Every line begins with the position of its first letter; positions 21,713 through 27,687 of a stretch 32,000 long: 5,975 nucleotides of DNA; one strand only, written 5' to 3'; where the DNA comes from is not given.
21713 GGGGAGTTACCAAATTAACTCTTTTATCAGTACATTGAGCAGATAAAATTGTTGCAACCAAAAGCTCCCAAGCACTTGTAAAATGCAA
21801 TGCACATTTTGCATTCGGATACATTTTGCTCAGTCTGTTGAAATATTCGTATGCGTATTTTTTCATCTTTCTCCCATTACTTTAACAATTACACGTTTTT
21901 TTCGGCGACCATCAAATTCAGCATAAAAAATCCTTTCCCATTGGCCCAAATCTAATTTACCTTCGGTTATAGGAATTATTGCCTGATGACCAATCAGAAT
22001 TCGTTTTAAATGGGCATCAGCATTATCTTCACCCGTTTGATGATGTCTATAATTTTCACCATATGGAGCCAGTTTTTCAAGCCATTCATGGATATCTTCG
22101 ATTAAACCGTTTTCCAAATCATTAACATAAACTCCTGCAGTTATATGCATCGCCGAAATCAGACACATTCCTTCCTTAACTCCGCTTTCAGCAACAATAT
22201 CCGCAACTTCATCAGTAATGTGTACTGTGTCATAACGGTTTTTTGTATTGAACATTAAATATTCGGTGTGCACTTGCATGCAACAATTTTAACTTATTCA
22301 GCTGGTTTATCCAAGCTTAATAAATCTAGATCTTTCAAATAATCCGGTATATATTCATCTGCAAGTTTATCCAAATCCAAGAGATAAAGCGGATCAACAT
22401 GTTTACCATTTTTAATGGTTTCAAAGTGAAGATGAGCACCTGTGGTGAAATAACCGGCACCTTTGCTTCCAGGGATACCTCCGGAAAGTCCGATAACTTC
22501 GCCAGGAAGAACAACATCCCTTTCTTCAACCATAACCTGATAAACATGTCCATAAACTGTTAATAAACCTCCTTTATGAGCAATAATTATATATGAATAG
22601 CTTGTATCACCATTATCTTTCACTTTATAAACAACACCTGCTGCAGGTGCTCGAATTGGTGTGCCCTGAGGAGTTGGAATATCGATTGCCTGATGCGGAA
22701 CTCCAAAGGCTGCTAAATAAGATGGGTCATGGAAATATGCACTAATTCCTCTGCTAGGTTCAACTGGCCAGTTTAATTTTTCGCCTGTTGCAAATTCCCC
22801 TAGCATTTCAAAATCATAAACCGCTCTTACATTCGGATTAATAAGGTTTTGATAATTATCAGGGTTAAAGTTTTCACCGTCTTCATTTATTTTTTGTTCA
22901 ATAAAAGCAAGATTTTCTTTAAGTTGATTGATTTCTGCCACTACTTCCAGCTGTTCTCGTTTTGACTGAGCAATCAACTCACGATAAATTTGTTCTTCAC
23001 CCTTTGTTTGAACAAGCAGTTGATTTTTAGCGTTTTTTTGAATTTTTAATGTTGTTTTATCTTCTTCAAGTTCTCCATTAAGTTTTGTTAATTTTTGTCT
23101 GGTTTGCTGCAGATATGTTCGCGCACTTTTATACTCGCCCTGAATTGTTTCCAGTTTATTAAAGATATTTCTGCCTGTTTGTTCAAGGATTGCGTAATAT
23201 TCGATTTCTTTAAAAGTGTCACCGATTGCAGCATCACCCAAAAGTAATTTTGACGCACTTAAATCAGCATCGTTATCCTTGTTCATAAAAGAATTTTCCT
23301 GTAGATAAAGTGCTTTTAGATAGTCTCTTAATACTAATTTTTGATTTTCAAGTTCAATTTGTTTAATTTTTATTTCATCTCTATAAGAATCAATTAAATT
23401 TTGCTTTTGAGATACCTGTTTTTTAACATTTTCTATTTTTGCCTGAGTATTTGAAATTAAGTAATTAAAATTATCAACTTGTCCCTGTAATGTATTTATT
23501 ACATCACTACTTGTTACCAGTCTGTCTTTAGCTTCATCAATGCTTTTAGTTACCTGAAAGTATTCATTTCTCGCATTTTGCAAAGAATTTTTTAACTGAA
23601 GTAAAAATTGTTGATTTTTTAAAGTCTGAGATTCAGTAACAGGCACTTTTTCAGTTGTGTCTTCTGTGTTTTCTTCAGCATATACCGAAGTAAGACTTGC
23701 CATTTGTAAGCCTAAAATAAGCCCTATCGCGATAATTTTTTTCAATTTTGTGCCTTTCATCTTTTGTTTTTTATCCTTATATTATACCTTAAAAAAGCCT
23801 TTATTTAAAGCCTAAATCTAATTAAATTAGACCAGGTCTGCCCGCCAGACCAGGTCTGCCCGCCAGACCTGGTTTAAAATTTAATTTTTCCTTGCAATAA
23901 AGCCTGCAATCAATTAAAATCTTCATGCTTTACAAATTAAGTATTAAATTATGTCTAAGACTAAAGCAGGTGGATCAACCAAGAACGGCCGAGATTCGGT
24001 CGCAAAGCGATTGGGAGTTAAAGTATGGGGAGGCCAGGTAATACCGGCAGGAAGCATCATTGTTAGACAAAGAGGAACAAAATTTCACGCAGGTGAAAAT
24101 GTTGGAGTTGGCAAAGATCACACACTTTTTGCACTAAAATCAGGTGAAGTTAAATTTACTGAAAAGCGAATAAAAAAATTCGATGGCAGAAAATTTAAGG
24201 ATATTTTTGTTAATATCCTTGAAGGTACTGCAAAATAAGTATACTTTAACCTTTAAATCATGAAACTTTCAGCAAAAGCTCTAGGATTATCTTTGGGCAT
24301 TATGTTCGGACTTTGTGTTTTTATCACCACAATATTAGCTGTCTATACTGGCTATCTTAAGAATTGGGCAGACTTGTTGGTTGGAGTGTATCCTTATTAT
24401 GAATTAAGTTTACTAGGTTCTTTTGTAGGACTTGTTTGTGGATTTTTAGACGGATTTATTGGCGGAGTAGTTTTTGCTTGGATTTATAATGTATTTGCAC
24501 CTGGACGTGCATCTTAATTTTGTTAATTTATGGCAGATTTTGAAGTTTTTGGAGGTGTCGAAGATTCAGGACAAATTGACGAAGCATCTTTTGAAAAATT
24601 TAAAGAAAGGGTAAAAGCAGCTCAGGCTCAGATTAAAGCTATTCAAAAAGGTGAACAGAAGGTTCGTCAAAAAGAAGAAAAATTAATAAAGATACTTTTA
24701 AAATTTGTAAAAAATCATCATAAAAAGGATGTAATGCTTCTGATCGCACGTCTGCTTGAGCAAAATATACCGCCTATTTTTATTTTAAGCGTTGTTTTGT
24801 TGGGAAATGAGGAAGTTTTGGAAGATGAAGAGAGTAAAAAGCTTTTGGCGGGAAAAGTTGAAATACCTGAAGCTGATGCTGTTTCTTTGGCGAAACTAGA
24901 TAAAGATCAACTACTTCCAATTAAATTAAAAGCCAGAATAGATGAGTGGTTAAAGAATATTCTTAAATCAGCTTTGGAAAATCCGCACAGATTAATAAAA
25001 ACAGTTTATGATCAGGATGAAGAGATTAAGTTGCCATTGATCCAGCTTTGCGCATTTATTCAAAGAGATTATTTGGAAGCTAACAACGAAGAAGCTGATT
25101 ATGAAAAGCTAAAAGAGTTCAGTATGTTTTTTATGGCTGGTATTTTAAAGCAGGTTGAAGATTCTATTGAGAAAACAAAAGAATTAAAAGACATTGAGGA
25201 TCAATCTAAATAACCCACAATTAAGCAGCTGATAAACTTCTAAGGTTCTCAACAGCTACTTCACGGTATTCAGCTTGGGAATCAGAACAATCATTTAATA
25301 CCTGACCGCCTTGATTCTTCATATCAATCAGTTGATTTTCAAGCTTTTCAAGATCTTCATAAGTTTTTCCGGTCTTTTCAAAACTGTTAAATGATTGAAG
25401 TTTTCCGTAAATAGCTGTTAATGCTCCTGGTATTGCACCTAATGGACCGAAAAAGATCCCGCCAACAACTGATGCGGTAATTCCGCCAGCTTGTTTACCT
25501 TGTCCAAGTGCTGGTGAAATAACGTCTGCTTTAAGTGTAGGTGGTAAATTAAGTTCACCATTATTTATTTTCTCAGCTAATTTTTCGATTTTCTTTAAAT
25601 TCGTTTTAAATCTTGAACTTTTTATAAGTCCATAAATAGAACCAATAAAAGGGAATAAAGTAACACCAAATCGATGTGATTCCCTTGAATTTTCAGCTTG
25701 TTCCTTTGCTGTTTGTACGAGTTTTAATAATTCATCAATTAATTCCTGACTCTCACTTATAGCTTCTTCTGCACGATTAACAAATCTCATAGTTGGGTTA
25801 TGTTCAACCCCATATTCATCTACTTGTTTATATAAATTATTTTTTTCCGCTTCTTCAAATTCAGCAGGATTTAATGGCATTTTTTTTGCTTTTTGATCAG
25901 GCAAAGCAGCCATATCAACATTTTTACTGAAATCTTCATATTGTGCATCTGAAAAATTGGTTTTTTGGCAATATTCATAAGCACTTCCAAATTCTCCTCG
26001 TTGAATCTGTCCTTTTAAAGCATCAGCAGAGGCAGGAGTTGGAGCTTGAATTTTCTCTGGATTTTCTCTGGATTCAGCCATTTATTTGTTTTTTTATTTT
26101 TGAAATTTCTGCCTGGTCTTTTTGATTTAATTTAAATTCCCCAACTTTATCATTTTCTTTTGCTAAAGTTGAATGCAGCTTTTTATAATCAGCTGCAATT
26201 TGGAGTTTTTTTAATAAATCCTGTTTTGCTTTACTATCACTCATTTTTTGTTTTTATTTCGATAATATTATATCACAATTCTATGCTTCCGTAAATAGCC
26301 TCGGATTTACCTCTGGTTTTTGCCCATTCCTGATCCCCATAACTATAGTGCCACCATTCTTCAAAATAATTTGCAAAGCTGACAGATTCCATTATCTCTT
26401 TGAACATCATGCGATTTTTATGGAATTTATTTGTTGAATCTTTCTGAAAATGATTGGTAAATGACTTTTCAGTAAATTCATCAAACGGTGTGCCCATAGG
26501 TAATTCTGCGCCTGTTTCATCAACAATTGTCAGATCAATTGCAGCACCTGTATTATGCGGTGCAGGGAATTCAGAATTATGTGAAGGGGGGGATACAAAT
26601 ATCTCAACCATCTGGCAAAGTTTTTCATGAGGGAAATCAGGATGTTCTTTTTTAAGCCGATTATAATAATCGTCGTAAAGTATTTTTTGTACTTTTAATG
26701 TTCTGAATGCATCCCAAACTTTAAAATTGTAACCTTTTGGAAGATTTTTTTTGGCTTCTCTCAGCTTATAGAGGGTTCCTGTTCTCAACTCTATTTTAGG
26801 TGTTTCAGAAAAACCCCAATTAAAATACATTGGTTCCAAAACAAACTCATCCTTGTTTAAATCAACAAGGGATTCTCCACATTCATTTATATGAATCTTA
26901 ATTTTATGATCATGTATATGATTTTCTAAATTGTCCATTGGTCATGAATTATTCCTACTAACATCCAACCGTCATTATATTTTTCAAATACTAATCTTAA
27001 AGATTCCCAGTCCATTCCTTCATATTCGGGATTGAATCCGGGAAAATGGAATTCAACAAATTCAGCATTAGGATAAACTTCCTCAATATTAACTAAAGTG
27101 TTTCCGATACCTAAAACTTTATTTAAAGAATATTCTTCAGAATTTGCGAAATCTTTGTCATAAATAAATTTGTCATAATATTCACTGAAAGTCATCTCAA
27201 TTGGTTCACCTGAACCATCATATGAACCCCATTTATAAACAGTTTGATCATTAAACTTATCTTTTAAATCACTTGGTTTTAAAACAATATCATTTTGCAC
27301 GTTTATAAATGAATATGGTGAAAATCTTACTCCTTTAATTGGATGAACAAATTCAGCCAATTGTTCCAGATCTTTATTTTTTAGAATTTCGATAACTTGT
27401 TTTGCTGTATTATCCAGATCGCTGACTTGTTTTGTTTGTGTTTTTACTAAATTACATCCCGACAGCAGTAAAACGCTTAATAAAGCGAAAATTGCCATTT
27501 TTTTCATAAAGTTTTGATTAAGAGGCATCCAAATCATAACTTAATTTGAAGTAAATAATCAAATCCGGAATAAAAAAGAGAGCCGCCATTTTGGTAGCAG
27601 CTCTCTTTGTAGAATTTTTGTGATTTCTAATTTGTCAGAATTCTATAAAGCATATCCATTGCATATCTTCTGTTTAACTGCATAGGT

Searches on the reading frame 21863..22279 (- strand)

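Call 10: search_protein_families(library=pfam, proteins=[window:21863-22279:-], max_evalue=0.001)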
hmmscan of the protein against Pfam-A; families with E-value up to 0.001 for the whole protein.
window:21863-22279:- (138 aa): 1 family
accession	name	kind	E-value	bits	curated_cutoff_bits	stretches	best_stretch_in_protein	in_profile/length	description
PF01894.22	UPF0047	-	3.9e-40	137.1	27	1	21-134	2-117/117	Uncharacterised protein family UPF0047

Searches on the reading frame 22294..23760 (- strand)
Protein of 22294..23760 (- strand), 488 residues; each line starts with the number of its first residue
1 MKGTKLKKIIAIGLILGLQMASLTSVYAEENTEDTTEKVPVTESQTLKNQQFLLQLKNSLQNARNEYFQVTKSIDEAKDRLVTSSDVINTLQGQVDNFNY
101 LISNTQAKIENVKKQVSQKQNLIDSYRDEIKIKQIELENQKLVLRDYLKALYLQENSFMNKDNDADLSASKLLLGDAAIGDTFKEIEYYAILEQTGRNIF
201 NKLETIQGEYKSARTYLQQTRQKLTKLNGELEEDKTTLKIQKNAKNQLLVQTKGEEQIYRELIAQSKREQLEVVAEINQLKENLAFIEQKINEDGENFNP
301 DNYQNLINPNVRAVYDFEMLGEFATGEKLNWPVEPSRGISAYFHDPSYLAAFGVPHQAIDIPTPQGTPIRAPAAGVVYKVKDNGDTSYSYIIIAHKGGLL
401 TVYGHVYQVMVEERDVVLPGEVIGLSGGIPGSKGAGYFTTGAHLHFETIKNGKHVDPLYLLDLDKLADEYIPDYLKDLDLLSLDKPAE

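Call 10: search_protein_families(library=pfam, proteins=[window:22294-23760:-], max_evalue=0.001)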
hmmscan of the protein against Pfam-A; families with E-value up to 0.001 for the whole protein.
window:22294-23760:- (488 aa): 1 family
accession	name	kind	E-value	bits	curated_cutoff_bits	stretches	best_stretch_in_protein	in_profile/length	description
PF01551.29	Peptidase_M23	-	1.6e-22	79.9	28.7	1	355-457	2-96/96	Peptidase family M23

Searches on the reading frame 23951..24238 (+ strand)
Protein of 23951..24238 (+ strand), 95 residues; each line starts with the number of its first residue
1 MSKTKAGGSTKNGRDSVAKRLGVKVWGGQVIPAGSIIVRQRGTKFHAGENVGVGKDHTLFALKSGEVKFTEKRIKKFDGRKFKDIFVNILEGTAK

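Call 10: search_protein_families(library=pfam, proteins=[window:23951-24238:+], max_evalue=0.001)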
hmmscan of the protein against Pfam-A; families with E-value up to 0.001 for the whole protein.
window:23951-24238:+ (95 aa): 1 family
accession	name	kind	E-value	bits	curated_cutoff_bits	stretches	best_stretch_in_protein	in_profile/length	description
PF01016.24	Ribosomal_L27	-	3.2e-34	117.3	20.5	1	3-77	2-76/79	Ribosomal L27 protein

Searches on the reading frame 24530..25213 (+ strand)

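Call 10: search_protein_families(library=pfam, proteins=[window:24530-25213:+], max_evalue=0.001)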
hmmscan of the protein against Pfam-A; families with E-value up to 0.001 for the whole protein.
window:24530-25213:+ (227 aa): 1 family
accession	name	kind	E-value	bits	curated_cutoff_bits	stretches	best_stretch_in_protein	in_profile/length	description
PF07707.21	BACK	-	0.00017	22.1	20.9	0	142-192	14-64/103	BTB And C-terminal Kelch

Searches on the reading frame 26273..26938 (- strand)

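Call 10: search_protein_families(library=pfam, proteins=[window:26273-26938:-], max_evalue=0.001)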
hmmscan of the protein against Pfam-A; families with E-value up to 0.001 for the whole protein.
window:26273-26938:- (221 aa): 2 families
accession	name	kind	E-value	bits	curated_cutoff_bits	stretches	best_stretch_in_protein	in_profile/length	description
PF01427.22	Peptidase_M15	-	2.3e-22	80.2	27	1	67-207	58-191/199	D-ala-D-ala dipeptidase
PF02557.22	VanY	-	4.2e-06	27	25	1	68-200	22-129/132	D-alanyl-D-alanine carboxypeptidase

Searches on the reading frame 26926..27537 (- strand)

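Call 10: search_protein_families(library=pfam, proteins=[window:26926-27537:-], max_evalue=0.001)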
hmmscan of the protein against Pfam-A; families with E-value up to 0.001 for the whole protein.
window:26926-27537:- (203 aa): 1 family
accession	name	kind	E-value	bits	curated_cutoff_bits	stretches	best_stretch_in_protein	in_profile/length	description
PF08139.17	LPAM_1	-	0.00029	21.5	20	1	11-29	1-18/18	Prokaryotic membrane lipoprotein lipid attachment site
